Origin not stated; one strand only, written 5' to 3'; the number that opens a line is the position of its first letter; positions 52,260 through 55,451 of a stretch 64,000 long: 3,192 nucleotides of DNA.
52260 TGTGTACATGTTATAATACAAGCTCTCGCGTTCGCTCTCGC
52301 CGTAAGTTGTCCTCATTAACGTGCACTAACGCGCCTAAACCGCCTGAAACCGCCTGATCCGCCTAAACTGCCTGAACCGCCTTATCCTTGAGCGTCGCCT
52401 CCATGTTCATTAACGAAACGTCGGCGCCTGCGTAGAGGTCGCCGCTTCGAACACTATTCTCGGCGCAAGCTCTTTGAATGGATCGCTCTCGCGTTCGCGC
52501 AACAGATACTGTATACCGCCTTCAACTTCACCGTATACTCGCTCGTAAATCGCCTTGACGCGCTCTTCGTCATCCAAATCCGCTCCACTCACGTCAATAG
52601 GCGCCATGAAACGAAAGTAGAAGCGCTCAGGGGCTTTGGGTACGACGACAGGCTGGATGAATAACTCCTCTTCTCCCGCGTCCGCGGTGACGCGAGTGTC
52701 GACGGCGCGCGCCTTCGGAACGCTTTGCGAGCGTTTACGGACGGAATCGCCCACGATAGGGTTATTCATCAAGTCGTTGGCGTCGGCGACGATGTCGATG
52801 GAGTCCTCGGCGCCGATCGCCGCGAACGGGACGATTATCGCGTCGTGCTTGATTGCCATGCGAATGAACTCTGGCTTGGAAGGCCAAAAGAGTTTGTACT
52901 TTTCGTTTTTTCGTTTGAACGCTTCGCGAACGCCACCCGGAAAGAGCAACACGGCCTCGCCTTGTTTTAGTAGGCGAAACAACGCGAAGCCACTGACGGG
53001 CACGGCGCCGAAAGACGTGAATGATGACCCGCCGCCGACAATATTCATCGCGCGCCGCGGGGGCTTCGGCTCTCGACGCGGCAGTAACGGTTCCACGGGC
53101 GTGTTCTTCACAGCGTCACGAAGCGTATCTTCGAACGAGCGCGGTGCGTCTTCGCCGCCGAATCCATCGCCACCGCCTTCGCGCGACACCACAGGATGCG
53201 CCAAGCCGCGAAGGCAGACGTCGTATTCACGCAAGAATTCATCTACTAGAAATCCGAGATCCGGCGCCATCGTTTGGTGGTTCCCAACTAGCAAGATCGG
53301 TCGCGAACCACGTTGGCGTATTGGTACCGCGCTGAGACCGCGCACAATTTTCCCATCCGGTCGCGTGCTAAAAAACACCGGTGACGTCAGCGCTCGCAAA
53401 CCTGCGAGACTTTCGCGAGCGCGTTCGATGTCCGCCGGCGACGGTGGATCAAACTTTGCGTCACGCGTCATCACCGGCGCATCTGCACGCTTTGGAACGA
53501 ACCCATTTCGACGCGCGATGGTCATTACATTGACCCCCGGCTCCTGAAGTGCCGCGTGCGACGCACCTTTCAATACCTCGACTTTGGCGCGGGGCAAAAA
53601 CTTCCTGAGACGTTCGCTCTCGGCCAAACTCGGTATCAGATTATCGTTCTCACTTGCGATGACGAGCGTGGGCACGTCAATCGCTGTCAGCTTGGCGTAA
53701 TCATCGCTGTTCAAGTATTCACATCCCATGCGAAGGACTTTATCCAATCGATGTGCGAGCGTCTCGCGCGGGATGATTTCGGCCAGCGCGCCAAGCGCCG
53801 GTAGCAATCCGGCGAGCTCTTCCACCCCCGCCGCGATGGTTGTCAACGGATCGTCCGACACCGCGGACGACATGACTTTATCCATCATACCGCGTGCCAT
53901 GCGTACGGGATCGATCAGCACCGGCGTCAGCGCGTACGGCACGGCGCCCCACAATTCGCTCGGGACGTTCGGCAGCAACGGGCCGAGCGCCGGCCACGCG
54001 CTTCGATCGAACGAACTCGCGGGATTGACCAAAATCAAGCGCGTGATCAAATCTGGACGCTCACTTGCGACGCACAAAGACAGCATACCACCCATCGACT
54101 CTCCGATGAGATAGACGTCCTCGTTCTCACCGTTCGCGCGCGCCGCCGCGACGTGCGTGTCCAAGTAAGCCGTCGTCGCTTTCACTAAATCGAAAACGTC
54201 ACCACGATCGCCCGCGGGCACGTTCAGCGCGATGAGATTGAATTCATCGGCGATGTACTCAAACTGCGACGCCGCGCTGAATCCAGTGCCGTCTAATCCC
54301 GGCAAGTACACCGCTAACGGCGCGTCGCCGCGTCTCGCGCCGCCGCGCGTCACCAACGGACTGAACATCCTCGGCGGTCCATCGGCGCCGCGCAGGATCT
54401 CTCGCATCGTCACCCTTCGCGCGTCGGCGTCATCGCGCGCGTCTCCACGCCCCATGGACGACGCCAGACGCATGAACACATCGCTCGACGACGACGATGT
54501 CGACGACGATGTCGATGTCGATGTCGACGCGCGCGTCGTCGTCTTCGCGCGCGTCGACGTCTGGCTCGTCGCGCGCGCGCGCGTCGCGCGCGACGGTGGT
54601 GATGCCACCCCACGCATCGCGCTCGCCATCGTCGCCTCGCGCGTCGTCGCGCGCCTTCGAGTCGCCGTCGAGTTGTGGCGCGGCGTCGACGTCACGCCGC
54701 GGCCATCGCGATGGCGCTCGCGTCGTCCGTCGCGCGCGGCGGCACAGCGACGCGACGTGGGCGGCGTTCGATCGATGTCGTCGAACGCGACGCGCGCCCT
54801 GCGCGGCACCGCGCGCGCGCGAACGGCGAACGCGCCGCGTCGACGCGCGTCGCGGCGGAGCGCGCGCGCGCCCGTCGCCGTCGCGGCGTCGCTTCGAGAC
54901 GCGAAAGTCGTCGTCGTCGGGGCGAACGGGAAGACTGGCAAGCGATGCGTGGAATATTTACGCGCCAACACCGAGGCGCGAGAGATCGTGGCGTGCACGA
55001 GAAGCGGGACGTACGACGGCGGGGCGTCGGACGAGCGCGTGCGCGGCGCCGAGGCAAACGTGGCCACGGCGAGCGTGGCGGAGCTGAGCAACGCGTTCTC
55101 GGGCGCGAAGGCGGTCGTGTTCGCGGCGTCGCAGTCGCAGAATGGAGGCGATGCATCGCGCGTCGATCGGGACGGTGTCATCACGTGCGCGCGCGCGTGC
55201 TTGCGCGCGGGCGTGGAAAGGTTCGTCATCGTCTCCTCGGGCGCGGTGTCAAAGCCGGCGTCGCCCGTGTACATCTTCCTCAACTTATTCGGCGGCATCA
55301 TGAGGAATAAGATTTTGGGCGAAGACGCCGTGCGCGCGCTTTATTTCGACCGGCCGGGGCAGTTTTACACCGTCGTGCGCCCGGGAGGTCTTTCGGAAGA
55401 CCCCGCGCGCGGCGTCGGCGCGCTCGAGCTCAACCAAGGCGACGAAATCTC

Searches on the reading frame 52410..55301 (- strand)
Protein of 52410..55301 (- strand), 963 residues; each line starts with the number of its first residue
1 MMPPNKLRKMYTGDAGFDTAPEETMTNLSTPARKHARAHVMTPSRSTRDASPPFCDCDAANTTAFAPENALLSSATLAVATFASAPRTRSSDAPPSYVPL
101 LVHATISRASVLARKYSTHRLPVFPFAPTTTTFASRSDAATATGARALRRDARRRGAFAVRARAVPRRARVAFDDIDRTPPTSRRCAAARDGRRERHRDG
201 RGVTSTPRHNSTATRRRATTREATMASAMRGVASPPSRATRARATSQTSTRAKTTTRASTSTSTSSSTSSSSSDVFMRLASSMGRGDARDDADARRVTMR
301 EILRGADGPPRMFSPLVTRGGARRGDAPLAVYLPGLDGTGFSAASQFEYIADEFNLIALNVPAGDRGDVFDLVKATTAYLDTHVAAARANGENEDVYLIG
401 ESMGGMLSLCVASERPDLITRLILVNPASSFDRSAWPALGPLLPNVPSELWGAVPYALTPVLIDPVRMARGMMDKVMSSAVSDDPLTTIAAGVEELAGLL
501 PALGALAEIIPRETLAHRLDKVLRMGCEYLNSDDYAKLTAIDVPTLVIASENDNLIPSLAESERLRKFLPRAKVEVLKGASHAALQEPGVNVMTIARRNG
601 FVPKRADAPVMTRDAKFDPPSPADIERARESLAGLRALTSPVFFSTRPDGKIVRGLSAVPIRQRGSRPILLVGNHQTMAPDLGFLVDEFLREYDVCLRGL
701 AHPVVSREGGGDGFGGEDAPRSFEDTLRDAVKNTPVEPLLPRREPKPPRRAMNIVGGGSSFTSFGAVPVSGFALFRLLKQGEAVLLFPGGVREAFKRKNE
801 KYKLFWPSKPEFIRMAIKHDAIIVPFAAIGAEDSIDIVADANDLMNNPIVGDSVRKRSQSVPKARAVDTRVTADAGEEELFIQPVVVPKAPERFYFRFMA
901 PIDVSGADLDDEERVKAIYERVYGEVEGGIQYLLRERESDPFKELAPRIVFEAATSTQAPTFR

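Call 55: search_protein_families(library=pfam, proteins=[window:52410-55301:-], max_evalue=0.00001)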
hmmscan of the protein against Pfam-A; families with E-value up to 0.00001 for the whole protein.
window:52410-55301:- (963 aa): 4 families
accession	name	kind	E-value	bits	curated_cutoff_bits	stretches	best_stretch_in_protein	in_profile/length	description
PF00561.26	Abhydrolase_1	-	2.3e-15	57.4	25.8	1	333-431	6-103/245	alpha/beta hydrolase fold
PF12146.15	Hydrolase_4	-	6.7e-12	45.7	27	1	377-434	59-116/239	Serine aminopeptidase, S33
PF12697.13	Abhydrolase_6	-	8.1e-12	46.7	26.3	1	305-588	6-211/217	Alpha/beta hydrolase family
PF03982.18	DAGAT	-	1.8e-08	34.1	22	1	779-836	138-195/297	Diacylglycerol acyltransferase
